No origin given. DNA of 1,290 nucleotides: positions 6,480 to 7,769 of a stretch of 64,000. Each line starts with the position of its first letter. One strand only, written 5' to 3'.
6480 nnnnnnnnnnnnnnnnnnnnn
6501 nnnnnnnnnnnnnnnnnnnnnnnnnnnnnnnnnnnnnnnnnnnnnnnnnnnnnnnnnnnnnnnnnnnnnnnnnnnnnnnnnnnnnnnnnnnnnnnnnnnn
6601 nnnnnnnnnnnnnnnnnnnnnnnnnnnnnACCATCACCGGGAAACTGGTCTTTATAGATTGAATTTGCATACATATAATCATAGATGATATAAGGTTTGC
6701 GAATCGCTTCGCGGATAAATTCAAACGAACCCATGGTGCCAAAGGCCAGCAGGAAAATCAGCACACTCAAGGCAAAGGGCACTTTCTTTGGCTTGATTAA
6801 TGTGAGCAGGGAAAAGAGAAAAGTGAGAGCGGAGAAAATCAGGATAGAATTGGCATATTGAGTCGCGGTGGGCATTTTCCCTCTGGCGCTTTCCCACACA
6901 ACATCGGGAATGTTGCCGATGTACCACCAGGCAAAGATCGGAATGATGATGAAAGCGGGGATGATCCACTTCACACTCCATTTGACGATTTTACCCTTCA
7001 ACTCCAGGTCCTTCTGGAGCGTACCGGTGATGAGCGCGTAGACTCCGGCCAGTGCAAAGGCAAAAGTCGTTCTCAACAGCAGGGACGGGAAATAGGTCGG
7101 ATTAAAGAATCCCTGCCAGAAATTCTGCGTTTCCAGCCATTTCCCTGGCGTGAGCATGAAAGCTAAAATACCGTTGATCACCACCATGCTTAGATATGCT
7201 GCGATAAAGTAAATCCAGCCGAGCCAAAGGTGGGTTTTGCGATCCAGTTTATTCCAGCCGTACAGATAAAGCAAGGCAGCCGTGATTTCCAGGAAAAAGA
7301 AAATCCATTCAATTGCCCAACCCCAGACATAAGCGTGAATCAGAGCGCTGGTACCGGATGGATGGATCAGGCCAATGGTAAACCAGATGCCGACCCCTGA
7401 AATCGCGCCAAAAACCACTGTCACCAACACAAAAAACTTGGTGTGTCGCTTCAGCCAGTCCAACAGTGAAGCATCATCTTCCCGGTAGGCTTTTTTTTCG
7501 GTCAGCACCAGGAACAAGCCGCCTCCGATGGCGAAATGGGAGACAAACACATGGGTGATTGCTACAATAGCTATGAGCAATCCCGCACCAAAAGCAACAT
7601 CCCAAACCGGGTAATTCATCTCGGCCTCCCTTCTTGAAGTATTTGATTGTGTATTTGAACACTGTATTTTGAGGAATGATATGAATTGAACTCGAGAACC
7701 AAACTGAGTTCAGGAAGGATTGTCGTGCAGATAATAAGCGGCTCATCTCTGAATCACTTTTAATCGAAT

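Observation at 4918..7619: Cytochrome bd-like CydA homolog fused to a di-heme c domain, paired with a CydA-paralog-like second subunit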

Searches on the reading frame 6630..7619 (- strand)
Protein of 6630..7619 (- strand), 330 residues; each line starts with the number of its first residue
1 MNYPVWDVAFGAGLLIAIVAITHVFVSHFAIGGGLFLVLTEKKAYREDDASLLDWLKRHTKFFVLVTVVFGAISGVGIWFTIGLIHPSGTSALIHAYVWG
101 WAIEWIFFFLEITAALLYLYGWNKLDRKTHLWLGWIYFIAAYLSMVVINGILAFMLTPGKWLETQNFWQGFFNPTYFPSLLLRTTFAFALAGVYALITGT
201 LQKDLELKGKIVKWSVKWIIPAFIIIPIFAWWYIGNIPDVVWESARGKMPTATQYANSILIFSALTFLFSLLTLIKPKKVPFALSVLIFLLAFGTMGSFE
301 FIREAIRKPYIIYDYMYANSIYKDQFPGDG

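Call 49: search_protein_representatives(protein=window:6630-7619:-)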
Query: 330 residues. Proteins with E-value up to 0.001 (for the whole library): 952; up to 1e-10: 595; up to 1e-30: 246. The best 150 are listed.
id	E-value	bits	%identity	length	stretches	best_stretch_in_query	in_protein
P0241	2.5e-147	507.1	68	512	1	1-324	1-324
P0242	2.3e-121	421.7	70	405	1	63-329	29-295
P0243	4.0e-111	388.0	47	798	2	1-328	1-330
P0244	8.0e-109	380.4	53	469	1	1-323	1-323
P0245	2.8e-106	372.1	52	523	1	1-325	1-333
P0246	4.4e-103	361.6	57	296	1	1-277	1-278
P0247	9.3e-103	360.5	52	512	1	1-325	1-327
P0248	5.2e-101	354.8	48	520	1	1-325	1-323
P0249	2.5e-100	352.5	53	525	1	1-321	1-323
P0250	3.2e-99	348.9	51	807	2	1-328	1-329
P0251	3.9e-99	348.6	48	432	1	1-327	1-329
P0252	1.6e-96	340.0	53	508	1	1-321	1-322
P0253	3.0e-92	325.9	49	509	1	1-321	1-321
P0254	4.3e-92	325.4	48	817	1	1-326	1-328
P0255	1.0e-91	324.2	51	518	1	1-322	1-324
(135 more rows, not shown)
